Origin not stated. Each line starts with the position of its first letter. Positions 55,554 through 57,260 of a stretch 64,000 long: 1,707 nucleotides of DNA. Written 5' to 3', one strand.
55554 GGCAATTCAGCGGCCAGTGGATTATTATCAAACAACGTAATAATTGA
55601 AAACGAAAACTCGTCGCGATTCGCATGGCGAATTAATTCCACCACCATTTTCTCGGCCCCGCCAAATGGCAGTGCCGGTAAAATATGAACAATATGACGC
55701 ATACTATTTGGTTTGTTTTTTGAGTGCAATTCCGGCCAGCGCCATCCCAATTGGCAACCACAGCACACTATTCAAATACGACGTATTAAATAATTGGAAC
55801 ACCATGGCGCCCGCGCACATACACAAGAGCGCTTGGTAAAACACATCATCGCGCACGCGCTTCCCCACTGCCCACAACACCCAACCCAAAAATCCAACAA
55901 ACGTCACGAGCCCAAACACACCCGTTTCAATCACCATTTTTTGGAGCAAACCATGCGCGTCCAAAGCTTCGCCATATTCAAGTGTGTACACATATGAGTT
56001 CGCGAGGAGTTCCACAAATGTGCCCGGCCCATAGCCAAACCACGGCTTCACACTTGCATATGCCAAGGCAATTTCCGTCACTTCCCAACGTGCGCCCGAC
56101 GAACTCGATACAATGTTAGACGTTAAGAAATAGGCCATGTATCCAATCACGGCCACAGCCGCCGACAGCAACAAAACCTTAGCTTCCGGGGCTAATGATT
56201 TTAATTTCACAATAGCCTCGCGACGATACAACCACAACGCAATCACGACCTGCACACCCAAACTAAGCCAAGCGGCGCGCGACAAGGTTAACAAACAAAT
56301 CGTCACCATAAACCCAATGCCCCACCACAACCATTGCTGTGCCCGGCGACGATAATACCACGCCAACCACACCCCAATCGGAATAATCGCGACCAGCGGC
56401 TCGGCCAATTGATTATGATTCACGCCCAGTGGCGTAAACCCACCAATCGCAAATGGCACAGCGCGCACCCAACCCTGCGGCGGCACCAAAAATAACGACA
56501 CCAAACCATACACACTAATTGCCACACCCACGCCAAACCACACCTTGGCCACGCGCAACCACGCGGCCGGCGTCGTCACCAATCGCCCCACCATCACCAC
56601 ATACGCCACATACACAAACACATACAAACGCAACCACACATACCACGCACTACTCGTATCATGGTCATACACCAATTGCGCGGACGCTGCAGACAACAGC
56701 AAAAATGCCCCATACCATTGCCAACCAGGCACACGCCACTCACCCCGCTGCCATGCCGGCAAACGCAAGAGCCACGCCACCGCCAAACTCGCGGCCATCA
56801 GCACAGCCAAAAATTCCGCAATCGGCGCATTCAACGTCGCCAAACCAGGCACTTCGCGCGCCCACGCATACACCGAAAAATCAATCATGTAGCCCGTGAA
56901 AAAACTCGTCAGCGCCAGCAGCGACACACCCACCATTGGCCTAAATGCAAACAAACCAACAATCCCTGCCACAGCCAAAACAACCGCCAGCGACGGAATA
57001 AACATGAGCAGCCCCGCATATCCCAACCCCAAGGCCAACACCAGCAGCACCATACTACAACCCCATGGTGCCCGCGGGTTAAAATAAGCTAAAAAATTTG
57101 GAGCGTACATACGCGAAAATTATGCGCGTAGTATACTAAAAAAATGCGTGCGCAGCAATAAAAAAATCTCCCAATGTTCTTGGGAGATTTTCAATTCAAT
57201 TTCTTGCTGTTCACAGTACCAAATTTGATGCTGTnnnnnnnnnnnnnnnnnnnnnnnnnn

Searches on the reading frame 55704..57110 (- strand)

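Call 10: search_protein_families(library=pfam, proteins=[window:55704-57110:-], max_evalue=0.1)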
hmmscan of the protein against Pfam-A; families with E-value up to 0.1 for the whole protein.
window:55704-57110:- (468 aa): 1 family
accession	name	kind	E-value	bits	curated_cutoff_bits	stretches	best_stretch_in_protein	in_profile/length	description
PF04932.20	Wzy_C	-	4.4e-13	49.7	31.7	1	266-405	4-149/149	O-Antigen ligase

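Call 56: search_protein_families(library=ncbifam, proteins=[window:55704-57110:-], max_evalue=0.01)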
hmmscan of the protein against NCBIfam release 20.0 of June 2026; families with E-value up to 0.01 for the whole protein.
window:55704-57110:- (468 aa): 0 families
